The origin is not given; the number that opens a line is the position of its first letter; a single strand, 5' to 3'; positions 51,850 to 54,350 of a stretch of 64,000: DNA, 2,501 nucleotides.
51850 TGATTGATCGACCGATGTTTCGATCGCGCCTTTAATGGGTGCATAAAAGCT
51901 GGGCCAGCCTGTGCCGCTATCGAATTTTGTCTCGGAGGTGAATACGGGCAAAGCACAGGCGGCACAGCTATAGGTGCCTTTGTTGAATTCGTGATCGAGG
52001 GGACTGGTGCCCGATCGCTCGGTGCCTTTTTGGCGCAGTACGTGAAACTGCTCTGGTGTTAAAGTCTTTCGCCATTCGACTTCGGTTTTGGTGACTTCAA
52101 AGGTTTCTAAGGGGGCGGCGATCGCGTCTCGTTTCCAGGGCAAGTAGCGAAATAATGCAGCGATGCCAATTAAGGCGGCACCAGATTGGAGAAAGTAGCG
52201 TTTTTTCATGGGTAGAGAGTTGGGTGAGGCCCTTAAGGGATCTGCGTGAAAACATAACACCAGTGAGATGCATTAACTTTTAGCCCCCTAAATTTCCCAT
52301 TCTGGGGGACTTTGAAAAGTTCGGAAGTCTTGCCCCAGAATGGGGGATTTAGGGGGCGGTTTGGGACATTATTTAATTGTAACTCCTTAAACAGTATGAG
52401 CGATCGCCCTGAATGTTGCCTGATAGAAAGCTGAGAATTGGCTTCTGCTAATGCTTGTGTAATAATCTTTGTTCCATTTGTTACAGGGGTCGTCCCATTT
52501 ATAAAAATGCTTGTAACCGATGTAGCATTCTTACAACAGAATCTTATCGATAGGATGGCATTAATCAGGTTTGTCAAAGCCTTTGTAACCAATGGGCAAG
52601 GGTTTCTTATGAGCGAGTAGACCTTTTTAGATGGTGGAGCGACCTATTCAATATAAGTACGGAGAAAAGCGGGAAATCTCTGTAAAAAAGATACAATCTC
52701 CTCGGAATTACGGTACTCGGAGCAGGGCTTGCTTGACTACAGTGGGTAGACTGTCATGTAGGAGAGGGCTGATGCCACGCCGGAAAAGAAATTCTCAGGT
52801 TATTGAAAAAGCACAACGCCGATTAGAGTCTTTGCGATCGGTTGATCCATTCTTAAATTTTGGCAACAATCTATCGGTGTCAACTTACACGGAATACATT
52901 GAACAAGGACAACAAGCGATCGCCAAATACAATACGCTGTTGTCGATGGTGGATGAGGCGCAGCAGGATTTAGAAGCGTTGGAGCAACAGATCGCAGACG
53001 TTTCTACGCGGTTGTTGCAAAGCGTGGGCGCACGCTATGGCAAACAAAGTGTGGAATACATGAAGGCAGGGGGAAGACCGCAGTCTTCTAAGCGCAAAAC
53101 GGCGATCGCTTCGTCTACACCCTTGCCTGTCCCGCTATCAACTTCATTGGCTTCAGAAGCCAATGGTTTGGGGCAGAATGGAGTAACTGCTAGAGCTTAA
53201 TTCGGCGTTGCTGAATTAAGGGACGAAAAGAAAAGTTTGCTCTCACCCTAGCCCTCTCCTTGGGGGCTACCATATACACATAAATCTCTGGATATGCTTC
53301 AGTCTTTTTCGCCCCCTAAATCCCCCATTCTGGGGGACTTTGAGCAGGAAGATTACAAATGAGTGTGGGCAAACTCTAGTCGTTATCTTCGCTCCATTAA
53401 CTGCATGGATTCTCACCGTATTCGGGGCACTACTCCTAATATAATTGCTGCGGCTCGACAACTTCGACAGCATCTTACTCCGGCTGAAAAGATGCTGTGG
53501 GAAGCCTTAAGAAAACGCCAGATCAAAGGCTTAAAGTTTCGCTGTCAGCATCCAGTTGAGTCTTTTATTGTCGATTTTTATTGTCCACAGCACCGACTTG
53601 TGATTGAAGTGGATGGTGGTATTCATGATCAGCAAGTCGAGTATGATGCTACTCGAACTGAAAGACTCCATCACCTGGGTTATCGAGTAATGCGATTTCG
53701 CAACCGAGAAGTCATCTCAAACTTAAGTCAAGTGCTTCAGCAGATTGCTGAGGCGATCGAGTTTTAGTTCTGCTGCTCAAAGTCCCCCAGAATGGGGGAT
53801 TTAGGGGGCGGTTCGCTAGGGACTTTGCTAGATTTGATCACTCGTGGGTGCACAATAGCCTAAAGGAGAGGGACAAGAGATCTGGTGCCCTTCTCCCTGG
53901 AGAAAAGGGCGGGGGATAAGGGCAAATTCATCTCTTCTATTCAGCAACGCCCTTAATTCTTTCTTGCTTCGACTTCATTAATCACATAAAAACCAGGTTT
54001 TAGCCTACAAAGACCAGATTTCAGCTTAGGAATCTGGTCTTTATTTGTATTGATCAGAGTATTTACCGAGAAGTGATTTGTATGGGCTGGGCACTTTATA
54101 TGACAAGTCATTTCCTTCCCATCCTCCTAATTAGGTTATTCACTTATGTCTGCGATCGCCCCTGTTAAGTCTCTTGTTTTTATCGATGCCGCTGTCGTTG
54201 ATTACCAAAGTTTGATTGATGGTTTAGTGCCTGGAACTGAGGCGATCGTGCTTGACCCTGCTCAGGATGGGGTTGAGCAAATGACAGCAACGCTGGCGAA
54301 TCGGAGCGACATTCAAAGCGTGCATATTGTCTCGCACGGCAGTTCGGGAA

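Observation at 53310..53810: DUF559 endonuclease gene boxed in by perfect 38-bp inverted repeats: a REPtron-like unit with a Vsr-fold nuclease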

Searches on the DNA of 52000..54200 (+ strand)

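Call 22: search_rna_families(source=window, start=52000, end=54200, threshold=evalue, max_evalue=1)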
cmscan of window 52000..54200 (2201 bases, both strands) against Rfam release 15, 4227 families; matches with E-value up to 1: 4.
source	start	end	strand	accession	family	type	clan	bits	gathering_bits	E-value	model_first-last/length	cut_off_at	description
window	52276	52364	+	RF00884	MIR815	Gene; miRNA;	-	27.9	63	0.011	1-81/81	no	MIR815 microRNA precursor family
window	52285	52355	+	RF03820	mir-5429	Gene; miRNA;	-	27.2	80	0.017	1-83/83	no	mir-5429 microRNA precursor family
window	53295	53358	-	RF03707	mir-1892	Gene; miRNA;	-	19.9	86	0.58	1-80/80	no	mir-1892 microRNA precursor family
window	53297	53362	-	RF00736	mir-320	Gene; miRNA;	-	19.4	55.5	0.37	1-76/76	no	mir-320 microRNA precursor family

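Call 29: search_dna_similar(query=window:53300-53820:+, collection=plasmids, mode=distant, max_rows=30)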
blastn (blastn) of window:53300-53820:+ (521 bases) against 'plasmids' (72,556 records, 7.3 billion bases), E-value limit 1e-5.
Records with a match: 3; places in all: 3; records where one place covers at least 80% of the query: 0.
Best place of each record, by identity: 60-80% 3.
By first word of the organism name: Picosynechococcus 2; Pseudanabaena 1.
By predicted mobility (MOB-suite, as given by PLSDB): mobilizable 3.
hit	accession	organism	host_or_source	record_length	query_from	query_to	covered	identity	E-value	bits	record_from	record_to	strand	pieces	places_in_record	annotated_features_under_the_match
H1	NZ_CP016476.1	Picosynechococcus sp. PCC 7003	cell culture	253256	229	417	36%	69.4%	1e-9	73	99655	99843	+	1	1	endonuclease domain-containing protein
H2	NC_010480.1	Picosynechococcus sp. PCC 7002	-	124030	121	287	32%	70.7%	2e-12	82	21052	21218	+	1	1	DUF559 domain-containing protein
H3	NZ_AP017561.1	Pseudanabaena sp. ABRG5-3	-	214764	184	336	29%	73.5%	2e-12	82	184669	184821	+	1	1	endonuclease domain-containing protein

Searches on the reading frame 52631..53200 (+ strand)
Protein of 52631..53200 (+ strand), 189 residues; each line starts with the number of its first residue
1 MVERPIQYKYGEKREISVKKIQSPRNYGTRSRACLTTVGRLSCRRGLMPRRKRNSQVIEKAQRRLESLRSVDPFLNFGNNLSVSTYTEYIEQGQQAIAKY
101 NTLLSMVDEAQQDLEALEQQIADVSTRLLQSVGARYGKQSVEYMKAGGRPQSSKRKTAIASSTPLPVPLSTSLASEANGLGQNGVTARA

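Call 24: find_encoding_contigs(protein=window:52631-53200:+, flank=4000, max_places=10)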
Protein window:52631-53200:+ (189 aa): no gene with exactly this product is on record in the collection.

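Call 49: find_homologous_proteins(query=window:52631-53197:+)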
Query window:52631-53197:+ (189 aa): 24 proteins with E <= 0.001 among 141 candidates.
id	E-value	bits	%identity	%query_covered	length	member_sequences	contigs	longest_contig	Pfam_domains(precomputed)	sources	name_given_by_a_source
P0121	8.6e-71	255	88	75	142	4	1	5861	-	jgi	jgi:hypothetical protein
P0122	9.9e-71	255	89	75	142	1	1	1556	-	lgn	-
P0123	3.1e-70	254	89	75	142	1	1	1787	-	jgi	jgi:hypothetical protein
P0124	1.1e-69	252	89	75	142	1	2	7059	-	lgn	-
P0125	1.9e-68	248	85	75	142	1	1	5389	-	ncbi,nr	ncbi:MAG: hypothetical protein HC781_21470 [Leptolyngbyaceae cyanobacterium CSU_1_4]|nr:hypothetical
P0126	5.0e-68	246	86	75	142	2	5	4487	-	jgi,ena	-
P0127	2.8e-67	244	85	75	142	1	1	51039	-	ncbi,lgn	-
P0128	8.3e-65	236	82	75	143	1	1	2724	-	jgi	-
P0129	4.8e-52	194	81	64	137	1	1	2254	-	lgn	-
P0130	1.4e-49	186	66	75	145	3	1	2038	-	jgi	jgi:hypothetical protein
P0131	5.6e-49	184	65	75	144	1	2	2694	-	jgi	jgi:hypothetical protein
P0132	5.8e-49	184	65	75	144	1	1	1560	-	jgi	jgi:hypothetical protein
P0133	6.9e-48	181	65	75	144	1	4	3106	-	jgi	jgi:hypothetical protein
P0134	1.8e-45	173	94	49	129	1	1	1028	-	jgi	jgi:hypothetical protein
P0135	3.3e-40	156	58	72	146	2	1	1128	-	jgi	jgi:hypothetical protein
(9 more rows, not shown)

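Call 50: find_encoding_contigs(protein=P0127, flank=4000, max_places=3)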
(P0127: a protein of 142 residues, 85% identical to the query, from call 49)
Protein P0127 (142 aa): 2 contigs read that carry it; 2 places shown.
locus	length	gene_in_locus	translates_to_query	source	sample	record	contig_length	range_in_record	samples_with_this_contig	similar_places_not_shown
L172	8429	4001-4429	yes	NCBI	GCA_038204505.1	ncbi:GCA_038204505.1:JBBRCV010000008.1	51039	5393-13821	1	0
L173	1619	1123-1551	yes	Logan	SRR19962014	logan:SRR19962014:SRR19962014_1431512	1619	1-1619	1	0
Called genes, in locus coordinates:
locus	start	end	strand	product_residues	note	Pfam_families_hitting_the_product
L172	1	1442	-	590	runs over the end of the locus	PF13748:ABC_membrane_3 (faint), PF00664:ABC_membrane, PF00005:ABC_tran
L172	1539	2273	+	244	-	PF05685:Uma2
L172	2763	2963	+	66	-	-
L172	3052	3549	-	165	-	PF01641:SelR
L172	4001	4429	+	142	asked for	-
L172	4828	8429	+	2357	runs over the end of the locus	PF14252:DUF4347, PF17803:Cadherin_4 (faint), PF17963:Big_9 (faint), PF03160:Calx-beta (faint), PF05345:He_PIG, PF00353:HemolysinCabind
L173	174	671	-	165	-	PF01641:SelR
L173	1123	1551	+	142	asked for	-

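Call 51: find_encoding_contigs(protein=P0124, flank=4000, max_places=3)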
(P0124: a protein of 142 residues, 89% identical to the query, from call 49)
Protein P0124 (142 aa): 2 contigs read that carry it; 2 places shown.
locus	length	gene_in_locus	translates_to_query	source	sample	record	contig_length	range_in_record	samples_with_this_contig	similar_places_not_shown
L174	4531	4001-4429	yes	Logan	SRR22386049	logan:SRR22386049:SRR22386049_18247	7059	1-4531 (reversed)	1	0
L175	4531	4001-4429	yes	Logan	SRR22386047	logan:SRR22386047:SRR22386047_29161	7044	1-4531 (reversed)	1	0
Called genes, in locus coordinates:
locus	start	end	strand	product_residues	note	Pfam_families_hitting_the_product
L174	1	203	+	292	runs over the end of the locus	PF00892:EamA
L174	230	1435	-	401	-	PF00672:HAMP, PF00512:HisKA, PF02518:HATPase_c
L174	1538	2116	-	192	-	PF01161:PBP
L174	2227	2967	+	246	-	PF04481:DUF561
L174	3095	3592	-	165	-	PF01641:SelR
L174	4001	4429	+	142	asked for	-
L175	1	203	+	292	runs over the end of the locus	PF00892:EamA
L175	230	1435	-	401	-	PF00672:HAMP, PF00512:HisKA, PF02518:HATPase_c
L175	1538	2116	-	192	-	PF01161:PBP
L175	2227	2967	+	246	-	PF04481:DUF561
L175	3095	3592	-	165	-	PF01641:SelR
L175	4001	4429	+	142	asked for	-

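Call 52: find_encoding_contigs(protein=P0121, flank=4000, max_places=3)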
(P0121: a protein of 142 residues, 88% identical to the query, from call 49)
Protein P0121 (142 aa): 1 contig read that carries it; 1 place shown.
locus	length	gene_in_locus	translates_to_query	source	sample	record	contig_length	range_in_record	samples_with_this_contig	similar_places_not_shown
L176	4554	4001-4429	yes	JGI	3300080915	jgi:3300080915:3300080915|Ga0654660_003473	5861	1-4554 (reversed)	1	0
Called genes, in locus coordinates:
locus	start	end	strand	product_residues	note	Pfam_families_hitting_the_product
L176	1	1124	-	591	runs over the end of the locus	PF13748:ABC_membrane_3 (weak), PF00664:ABC_membrane, PF00005:ABC_tran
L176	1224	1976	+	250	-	PF05685:Uma2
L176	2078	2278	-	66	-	-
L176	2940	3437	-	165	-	PF01641:SelR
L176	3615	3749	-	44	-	-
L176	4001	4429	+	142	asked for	-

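Call 53: find_encoding_contigs(protein=P0125, flank=4000, max_places=3)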
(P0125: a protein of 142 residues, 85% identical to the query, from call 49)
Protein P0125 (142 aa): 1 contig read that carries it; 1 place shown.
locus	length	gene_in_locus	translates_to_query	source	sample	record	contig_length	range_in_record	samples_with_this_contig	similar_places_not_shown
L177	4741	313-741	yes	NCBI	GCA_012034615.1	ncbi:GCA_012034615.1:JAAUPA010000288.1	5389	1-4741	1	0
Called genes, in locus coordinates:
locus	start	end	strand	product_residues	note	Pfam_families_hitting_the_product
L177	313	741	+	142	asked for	-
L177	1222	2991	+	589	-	PF14252:DUF4347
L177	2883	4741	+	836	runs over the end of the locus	?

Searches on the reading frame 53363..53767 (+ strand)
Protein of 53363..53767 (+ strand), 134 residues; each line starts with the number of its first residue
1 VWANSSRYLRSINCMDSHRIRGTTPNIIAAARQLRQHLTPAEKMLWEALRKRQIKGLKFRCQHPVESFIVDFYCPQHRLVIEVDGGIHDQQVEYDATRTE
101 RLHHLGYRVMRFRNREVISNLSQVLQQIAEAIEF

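Call 6: search_protein_families(library=pfam, proteins=[window:53363-53767:+], max_evalue=0.01)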
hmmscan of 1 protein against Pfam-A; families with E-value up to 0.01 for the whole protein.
window:53363-53767:+ (134 aa): 3 families
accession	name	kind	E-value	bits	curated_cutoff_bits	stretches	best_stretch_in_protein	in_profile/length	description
PF04480.18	DUF559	-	1.7e-39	134.5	20.6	1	29-132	5-108/109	Protein of unknown function (DUF559)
PF18741.7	MTES_1575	-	4.2e-08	33.6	38.2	1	46-132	6-96/96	REase_MTES_1575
PF21598.3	PvuRts1I-like_N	-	0.0039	17.8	27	1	46-103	25-84/131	Restriction endonuclease PvuRts1 I-like, N-terminal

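Call 13: find_homologous_proteins(query=window:53405-53764:+)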
Query window:53405-53764:+ (120 aa): 627 proteins with E <= 0.001 among 627 candidates; the best 120 are listed.
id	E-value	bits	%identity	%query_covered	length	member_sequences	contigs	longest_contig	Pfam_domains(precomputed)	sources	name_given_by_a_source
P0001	2.0e-69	249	94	99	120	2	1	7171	PF04480.19,PF18741.8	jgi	-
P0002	1.5e-66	239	91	99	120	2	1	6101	PF04480.19,PF18741.8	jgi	jgi:very-short-patch-repair endonuclease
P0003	1.1e-65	237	88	99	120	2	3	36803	PF04480.19,PF18741.8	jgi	jgi:very-short-patch-repair endonuclease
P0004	3.0e-63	229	85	100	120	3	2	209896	PF04480.19,PF18741.8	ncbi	ncbi:endonuclease domain-containing protein [Phormidesmis sp. 146-35]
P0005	3.3e-63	229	86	99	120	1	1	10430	PF04480.19,PF18741.8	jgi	jgi:very-short-patch-repair endonuclease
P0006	3.4e-63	229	86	99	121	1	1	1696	PF04480.19,PF18741.8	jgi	jgi:very-short-patch-repair endonuclease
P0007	1.4e-62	227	85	99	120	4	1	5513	PF04480.19,PF18741.8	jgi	jgi:very-short-patch-repair endonuclease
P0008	1.5e-61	223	84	99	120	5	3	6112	PF04480.19,PF18741.8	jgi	jgi:very-short-patch-repair endonuclease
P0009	1.7e-61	223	85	99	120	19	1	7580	PF04480.19,PF18741.8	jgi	-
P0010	5.8e-59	215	81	99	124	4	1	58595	PF04480.19,PF18741.8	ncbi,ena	-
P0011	5.9e-58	212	79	99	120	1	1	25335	PF04480.19,PF18741.8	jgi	jgi:very-short-patch-repair endonuclease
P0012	1.2e-57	211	81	99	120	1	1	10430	PF04480.19,PF18741.8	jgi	jgi:very-short-patch-repair endonuclease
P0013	1.6e-57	210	80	99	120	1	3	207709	PF04480.19,PF18741.8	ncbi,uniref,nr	ncbi:endonuclease domain-containing protein [Phormidesmis priestleyi ULC007]|uniref:Endonuclease dom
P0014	2.2e-57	210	79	99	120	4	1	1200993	PF04480.19,PF18741.8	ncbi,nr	ncbi:endonuclease domain-containing protein [Cyanobacteria bacterium FACHB-DQ100]|nr:endonuclease do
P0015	2.9e-57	210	79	99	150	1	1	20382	PF04480.19,PF18741.8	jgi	jgi:very-short-patch-repair endonuclease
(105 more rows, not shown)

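Call 14: find_related_loci(query=window:53405-53764:+, collection=genome_contigs, flank=6000)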
Query window:53405-53764:+ (120 aa) in genome_contigs; peptide patterns used: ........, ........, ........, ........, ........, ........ (x = any residue, [..] = any of these).
348 stretches matched a pattern; 53 encode a relative of the query (tblastn E <= 1e-3); 53 distinct loci.
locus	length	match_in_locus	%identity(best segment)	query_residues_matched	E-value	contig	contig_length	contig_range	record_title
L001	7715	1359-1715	86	1-119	7e-68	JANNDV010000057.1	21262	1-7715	MAG: Acaryochloridaceae cyanobacterium OTE_75_metabat_521 OTE_75_k141_3158983, whole genome shotgun sequence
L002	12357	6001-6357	81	1-119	2e-65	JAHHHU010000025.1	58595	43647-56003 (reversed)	MAG: Phormidium tanganyikae FI6-MK23 scaffold_249_c1, whole genome shotgun sequence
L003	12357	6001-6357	80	1-119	8e-64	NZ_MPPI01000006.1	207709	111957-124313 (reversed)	Phormidesmis priestleyi ULC007 LA_14_len_207709, whole genome shotgun sequence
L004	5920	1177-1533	78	1-119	7e-64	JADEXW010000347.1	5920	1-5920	Pseudanabaenaceae cyanobacterium LEGE 13415 NODE_921_length_5920_cov_2.11738, whole genome shotgun sequence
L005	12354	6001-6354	77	1-118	3e-62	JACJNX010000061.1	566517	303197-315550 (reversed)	Cyanobacteria bacterium FACHB-63 contig61, whole genome shotgun sequence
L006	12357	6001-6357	76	1-119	8e-62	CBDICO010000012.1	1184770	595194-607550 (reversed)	MAG: Phormidesmis sp. isolate 8b3cece6-5bb3-4246-9dab-969b424704ae genome assembly, contig: contig_12, whole genome shot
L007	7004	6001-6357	76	1-119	2e-61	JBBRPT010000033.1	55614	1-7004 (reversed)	MAG: Leptolyngbyales cyanobacterium isolate metawrap_la1_101 W_la1_101_k141_1350527L_55614_cov_21.1924, whole genome sho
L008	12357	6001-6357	74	1-119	4e-61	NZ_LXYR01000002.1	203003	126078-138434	Phormidesmis priestleyi BC1401 Ga0079976_1002, whole genome shotgun sequence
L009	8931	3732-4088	73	1-119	4e-58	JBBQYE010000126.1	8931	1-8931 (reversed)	MAG: Leptolyngbyales cyanobacterium isolate Co_metawrap_2148 Cmw_2148_k141_29314496_length_8931_cov_17.9845, whole genom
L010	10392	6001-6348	73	4-119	1e-54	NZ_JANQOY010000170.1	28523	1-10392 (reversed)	MAG: Acaryochloris sp. IP29b_bin.148 k99_1366717, whole genome shotgun sequence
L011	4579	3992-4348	66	1-119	2e-48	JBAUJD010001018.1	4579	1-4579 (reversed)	MAG: Thermosynechococcaceae cyanobacterium isolate MFD12179_ilm_asm_bin10 k127_72219, whole genome shotgun sequence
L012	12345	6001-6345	63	3-117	2e-45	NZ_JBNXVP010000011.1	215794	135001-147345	Leptolyngbya sp. AN10 NODE_11_length_215794_cov_20.785016, whole genome shotgun sequence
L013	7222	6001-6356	74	1-119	5e-47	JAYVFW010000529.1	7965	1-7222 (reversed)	MAG: Phormidesmis sp. isolate GL44_UP_metabinner_2 GL44_UP_metabinner_2_528, whole genome shotgun sequence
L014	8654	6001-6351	54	2-119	4e-38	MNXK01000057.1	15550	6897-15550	MAG: Anaerolineae bacterium CG2_30_58_95 cg2_3.0_scaffold_4898_c, whole genome shotgun sequence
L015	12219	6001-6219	71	1-73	2e-34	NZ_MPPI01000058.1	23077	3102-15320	Phormidesmis priestleyi ULC007 A3_59_len_23077, whole genome shotgun sequence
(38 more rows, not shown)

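Call 23: search_solved_structures(query=window:53405-53764:+, max_evalue=0.01, show_alignments=2)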
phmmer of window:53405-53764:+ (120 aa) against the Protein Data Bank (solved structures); distinct sequences matched with E-value up to 0.01: 2.
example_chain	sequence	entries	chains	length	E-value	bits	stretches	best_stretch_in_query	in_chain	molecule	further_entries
3hrl_A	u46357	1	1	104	1.2e-21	80.2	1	24-117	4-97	Endonuclease-Like Protein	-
3r3p_A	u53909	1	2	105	0.00062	23.1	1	44-115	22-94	Mobile intron protein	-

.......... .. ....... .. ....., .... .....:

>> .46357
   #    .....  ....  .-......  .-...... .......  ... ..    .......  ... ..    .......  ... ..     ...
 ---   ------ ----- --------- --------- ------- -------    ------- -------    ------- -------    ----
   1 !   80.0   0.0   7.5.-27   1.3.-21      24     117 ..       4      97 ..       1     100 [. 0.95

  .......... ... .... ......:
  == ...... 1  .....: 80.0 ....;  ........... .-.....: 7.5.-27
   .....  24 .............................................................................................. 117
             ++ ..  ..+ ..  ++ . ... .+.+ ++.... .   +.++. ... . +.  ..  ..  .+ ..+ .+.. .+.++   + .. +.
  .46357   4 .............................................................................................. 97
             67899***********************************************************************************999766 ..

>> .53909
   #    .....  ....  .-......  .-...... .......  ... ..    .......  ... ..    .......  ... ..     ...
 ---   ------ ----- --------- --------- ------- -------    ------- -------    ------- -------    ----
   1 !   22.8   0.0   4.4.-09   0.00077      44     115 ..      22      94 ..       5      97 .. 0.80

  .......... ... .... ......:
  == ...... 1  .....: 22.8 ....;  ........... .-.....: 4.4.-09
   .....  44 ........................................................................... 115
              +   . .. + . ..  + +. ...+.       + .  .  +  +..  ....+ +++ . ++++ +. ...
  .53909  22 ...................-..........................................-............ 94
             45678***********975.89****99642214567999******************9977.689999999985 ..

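Call 25: find_encoding_contigs(protein=window:53405-53767:+, flank=4000, max_places=10)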
Protein window:53405-53767:+ (120 aa): no gene with exactly this product is on record in the collection.

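Call 70: find_related_loci(query=window:53405-53764:+, collection=viral_contigs, flank=1500)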
Query window:53405-53764:+ (120 aa) in viral_contigs; peptide patterns used: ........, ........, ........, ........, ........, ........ (x = any residue, [..] = any of these).
15 stretches matched a pattern, but none encodes a relative of the query by tblastn (E <= 1e-3).
